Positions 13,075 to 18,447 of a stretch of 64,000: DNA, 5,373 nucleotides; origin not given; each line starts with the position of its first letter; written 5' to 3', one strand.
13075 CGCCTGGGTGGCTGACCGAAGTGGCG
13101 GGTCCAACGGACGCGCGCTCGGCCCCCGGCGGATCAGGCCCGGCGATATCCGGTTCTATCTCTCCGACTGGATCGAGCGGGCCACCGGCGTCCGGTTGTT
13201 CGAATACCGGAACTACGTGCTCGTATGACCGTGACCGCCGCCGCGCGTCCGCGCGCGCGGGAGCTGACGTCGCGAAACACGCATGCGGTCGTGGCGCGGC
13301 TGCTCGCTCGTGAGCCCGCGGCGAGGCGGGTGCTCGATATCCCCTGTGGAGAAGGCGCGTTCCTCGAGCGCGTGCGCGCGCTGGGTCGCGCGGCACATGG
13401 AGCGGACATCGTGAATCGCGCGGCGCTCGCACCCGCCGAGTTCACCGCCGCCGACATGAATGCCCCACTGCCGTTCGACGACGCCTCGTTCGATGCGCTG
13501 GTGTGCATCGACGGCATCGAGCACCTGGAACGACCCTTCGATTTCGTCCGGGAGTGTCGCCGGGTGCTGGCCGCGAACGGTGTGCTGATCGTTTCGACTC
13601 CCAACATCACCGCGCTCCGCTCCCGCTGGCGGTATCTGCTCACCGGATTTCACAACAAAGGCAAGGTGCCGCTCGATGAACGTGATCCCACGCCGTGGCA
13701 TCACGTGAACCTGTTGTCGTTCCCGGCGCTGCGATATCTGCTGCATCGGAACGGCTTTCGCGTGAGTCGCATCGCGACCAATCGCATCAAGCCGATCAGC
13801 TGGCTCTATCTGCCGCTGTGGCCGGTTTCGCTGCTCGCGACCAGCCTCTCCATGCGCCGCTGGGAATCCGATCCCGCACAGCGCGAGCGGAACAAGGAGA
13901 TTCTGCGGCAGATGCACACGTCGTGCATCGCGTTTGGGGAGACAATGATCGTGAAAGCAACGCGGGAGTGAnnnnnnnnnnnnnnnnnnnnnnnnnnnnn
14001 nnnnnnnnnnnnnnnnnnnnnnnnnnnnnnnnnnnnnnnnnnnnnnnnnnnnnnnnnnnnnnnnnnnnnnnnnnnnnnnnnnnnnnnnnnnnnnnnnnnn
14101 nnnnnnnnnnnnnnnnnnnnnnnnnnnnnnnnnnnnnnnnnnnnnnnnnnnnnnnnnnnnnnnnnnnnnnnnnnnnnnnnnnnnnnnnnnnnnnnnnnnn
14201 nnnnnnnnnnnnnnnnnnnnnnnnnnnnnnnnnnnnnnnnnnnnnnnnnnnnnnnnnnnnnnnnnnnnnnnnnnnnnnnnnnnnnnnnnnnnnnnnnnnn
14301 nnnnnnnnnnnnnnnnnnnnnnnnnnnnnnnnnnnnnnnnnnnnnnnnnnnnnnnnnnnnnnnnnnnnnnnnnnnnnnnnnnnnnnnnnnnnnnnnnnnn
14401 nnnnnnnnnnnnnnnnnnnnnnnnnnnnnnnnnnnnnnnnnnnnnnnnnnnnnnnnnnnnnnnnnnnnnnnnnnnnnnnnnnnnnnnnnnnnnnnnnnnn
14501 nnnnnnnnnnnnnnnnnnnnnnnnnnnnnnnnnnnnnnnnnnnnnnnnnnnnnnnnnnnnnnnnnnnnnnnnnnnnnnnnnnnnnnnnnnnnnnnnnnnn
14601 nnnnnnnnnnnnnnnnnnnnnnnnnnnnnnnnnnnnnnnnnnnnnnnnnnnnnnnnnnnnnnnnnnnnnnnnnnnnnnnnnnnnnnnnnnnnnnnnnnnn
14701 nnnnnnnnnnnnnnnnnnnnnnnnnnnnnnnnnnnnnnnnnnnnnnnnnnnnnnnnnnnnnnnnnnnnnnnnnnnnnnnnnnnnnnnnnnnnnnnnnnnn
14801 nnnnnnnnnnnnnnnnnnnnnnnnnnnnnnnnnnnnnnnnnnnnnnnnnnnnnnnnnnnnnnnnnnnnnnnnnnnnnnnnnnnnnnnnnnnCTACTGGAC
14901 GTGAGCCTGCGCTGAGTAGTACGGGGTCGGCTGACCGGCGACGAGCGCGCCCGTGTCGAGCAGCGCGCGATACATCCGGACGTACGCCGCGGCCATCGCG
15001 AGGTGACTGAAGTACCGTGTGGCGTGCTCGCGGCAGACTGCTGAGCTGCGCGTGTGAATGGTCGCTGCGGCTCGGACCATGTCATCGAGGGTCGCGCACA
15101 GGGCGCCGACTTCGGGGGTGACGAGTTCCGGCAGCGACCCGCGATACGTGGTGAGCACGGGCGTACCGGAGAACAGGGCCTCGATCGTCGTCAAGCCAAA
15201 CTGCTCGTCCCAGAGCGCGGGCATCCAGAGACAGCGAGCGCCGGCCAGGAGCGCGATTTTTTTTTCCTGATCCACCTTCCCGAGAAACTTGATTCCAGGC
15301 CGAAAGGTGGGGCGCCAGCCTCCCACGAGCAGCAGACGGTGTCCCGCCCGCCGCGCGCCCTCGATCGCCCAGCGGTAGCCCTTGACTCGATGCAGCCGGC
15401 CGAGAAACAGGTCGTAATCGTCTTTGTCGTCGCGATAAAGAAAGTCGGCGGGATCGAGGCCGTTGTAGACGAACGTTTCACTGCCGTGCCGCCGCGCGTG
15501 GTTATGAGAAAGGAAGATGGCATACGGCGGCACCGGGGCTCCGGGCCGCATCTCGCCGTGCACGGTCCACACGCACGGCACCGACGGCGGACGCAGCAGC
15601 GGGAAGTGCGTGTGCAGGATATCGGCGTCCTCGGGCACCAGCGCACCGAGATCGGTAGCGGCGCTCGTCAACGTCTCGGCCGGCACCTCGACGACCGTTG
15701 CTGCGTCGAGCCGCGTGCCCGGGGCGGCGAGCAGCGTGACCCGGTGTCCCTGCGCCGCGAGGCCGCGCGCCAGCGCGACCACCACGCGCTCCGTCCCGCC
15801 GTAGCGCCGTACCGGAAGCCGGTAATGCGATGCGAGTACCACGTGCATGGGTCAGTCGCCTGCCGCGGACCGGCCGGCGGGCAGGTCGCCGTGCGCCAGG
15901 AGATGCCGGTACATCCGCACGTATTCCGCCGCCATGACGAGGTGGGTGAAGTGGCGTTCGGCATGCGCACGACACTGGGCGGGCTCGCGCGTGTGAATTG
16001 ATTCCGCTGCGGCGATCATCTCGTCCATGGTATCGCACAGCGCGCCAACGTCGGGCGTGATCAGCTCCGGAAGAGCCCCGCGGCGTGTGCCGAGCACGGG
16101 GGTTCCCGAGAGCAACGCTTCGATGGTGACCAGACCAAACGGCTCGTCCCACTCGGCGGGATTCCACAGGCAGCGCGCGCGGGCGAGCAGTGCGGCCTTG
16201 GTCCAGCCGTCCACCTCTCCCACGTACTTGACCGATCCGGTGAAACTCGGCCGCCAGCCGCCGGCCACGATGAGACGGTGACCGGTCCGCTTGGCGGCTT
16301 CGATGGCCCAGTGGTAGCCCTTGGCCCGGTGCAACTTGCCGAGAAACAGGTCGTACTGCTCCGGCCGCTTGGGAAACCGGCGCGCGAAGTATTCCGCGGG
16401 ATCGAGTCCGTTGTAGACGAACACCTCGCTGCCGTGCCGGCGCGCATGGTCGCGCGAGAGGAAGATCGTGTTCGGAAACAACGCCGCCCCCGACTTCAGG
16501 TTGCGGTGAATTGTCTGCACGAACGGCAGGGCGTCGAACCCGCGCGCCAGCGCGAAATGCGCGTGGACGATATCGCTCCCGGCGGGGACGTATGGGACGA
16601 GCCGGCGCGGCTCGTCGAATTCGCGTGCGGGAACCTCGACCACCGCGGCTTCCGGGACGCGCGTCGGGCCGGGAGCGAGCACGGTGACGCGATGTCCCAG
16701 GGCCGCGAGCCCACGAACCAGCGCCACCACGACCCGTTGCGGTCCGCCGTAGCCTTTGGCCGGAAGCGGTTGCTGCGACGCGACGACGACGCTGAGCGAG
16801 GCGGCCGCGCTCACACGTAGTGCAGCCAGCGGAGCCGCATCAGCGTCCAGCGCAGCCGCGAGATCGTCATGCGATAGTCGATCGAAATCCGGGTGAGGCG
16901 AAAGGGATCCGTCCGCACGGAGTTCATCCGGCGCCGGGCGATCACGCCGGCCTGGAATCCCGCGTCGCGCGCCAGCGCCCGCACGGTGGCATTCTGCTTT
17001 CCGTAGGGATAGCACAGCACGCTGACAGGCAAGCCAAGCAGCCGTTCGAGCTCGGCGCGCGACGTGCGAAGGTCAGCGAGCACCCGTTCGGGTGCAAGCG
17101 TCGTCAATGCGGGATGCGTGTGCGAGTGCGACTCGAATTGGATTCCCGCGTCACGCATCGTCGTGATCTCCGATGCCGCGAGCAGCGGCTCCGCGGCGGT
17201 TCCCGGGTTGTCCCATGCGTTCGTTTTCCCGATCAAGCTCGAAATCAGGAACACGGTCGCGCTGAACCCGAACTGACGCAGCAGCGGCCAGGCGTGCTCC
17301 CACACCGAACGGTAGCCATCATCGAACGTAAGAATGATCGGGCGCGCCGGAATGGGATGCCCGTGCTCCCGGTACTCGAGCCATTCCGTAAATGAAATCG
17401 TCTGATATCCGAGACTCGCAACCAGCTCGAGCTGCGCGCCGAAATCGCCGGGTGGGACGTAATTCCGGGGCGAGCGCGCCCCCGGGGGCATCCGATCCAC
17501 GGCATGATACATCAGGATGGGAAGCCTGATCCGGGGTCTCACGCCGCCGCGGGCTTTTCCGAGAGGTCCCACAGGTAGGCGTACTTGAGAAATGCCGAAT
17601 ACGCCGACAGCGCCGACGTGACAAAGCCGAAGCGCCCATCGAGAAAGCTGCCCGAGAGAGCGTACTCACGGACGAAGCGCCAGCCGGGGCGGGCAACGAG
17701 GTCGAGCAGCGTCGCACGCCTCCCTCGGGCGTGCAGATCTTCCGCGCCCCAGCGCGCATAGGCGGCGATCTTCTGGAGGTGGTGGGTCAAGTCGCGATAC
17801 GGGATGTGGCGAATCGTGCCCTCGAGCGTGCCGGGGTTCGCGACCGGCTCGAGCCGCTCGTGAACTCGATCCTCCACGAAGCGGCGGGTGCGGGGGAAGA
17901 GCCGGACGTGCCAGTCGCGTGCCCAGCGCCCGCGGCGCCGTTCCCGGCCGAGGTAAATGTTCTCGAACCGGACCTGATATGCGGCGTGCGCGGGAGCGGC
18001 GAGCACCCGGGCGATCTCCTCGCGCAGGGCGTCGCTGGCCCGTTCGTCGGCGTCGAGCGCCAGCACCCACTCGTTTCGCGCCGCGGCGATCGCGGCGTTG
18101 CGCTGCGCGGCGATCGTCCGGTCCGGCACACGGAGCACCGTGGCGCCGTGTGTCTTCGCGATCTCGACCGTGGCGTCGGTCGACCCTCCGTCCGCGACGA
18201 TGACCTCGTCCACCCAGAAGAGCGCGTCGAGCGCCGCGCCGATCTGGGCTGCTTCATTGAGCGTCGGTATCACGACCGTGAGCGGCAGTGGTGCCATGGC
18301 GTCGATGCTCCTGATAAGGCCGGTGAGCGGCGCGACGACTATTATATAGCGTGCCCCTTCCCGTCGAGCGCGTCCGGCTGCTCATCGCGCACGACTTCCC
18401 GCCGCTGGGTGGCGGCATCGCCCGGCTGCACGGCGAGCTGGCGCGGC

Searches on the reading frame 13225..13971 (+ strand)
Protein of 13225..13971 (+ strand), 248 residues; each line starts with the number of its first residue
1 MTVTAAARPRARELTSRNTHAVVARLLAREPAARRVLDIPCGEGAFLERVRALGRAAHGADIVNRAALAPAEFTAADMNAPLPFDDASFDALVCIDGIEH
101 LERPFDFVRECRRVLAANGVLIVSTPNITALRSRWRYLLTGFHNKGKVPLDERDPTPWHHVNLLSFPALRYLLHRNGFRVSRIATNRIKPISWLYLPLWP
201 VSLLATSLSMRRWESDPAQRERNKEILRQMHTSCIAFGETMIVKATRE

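Call 12: search_protein_families(library=pfam, proteins=[window:13225-13971:+], max_evalue=0.001)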
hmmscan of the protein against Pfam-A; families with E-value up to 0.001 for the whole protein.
window:13225-13971:+ (248 aa): 7 families
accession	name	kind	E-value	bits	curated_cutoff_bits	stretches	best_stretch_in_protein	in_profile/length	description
PF13489.12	Methyltransf_23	-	2.4e-15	57.1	27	1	21-180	11-161/164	Methyltransferase domain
PF08241.18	Methyltransf_11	-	2.5e-14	54.1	21.2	1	37-123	1-95/95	Methyltransferase domain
PF13649.12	Methyltransf_25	-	3.2e-10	41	27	1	36-119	1-97/97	Methyltransferase domain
PF08242.18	Methyltransf_12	-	1.3e-08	35.9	30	1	37-121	1-98/98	Methyltransferase domain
PF07021.18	MetW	-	2.5e-08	34.2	21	1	20-168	4-147/193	Methionine biosynthesis protein MetW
PF13847.12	Methyltransf_31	-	3e-08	33.9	27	1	34-127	5-113/145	Methyltransferase domain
PF05148.21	Methyltransf_8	-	9.8e-06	26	27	1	22-124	62-157/219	Hypothetical methyltransferase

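Call 37: search_protein_families(library=ncbifam, proteins=[window:13225-13971:+], max_evalue=0.00001)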
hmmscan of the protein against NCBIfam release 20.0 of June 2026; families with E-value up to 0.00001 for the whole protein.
window:13225-13971:+ (248 aa): 4 families
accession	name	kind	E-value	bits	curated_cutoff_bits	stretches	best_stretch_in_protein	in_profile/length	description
NF045667.1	MTase_DVU1556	equivalog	1.2e-13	51.1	155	1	8-124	4-120/213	DVU_1556 family methyltransferase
TIGR02081.1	metW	equivalog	1.4e-10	41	189.5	1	30-181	11-163/194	methionine biosynthesis protein MetW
TIGR01983.1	UbiG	equivalog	1.8e-08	34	102.95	1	31-130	48-158/228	bifunctional 2-polyprenyl-6-hydroxyphenol methylase/3-demethylubiquinol 3-O-methyltransferase UbiG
TIGR02072.1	BioC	equivalog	2.2e-06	27.7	184.95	1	22-126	23-135/244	malonyl-ACP O-methyltransferase BioC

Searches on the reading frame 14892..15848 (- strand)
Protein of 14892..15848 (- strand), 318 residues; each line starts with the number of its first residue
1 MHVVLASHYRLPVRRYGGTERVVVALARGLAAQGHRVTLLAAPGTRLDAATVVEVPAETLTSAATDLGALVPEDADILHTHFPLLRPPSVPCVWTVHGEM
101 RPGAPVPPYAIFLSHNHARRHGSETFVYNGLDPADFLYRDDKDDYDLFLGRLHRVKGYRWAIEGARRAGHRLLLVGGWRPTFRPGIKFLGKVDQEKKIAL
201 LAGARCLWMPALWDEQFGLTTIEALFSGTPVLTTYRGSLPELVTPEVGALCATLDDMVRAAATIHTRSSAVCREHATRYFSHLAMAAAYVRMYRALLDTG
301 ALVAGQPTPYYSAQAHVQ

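Call 12: search_protein_families(library=pfam, proteins=[window:14892-15848:-], max_evalue=0.001)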
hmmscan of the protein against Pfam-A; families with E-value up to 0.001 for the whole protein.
window:14892-15848:- (318 aa): 5 families
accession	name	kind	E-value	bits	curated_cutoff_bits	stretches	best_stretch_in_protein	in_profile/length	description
PF13692.12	Glyco_trans_1_4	-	9e-14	52.4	27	1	147-261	5-136/142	Glycosyl transferases group 1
PF00534.26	Glycos_transf_1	-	8.7e-13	48.6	26.4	1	183-254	72-143/172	Glycosyl transferases group 1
PF13439.12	Glyco_transf_4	-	7.4e-10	39.5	28.5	1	16-106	1-109/170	Glycosyltransferase Family 4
PF13579.12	Glyco_trans_4_4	-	5.5e-07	30.5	29.7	1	17-116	1-123/158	Glycosyl transferase 4-like domain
PF20706.3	GT4-conflict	-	7.2e-06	25.7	26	0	193-246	271-323/385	Family 4 Glycosyltransferase in conflict systems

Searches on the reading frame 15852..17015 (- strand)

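Call 12: search_protein_families(library=pfam, proteins=[window:15852-17015:-], max_evalue=0.001)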
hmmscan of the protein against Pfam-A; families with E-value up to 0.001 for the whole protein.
window:15852-17015:- (387 aa): 6 families
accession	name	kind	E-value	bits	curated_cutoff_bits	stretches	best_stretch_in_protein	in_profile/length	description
PF13692.12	Glyco_trans_1_4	-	1.8e-12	48.2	27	1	223-337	5-136/142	Glycosyl transferases group 1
PF00534.26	Glycos_transf_1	-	4.1e-12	46.4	26.4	1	219-339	15-151/172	Glycosyl transferases group 1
PF13439.12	Glyco_transf_4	-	2e-08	34.9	28.5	1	89-187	1-117/170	Glycosyltransferase Family 4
PF20706.3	GT4-conflict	-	8.6e-06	25.4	26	0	278-373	280-372/385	Family 4 Glycosyltransferase in conflict systems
PF13524.12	Glyco_trans_1_2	-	2.6e-05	24.6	25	1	235-371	3-141/144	Glycosyl transferase-like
PF13579.12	Glyco_trans_4_4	-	0.00039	21.2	29.7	1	90-156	1-81/158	Glycosyl transferase 4-like domain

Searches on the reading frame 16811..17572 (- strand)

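Call 84: search_protein_families(library=pfam, proteins=[window:16811-17572:-], max_evalue=0.00001)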
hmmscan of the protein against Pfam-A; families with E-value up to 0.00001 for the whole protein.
window:16811-17572:- (253 aa): 1 family
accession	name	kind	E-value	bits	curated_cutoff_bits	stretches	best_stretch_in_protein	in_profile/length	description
PF01522.26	Polysacc_deac_1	-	5.6e-30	104.3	23.1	1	75-208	5-123/124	Polysaccharide deacetylase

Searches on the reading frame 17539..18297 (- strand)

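Call 13: search_protein_families(library=pfam, proteins=[window:17539-18297:-], max_evalue=0.001)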
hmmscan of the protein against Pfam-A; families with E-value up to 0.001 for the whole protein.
window:17539-18297:- (252 aa): 2 families
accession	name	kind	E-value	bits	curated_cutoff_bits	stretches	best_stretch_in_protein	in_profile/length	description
PF00535.33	Glycos_transf_2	-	1e-20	74.8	23.3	1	7-133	1-141/168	Glycosyl transferase family 2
PF13704.12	Glyco_tranf_2_4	-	0.00012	22.9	27.5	1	28-85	18-82/98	Glycosyl transferase family 2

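Call 37: search_protein_families(library=ncbifam, proteins=[window:17539-18297:-], max_evalue=0.00001)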
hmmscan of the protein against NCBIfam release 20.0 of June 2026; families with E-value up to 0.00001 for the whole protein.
window:17539-18297:- (252 aa): 6 families
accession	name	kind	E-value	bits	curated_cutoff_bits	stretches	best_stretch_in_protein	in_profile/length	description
TIGR04283.1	glyco_like_mftF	equivalog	2.6e-20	73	182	1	6-113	1-113/221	TIGR04283 family arsenosugar biosynthesis glycosyltransferase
TIGR04182.1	glyco_TIGR04182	equivalog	5.6e-11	42.4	325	1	7-88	3-86/293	S-layer glycoprotein N-glycosyltransferase AglJ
NF010496.0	PRK13915.1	equivalog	2.9e-08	33.2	262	1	6-57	33-91/307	glucosyl-3-phosphoglycerate synthase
NF041875.1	EPS_EpsD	equivalog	5.8e-08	32.5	370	1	6-119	1-121/325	exopolysaccharide biosynthesis glycosyltransferase EpsD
NF045692.1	OglycostaseCruG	equivalog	4.5e-06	25.8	600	0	7-96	44-149/386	2'-O-glycosyltransferase CruG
NF041391.1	DPhHxTase_Halo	equivalog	6.9e-06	25.2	375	1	12-86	3-80/213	dolichyl-phosphate hexose transferase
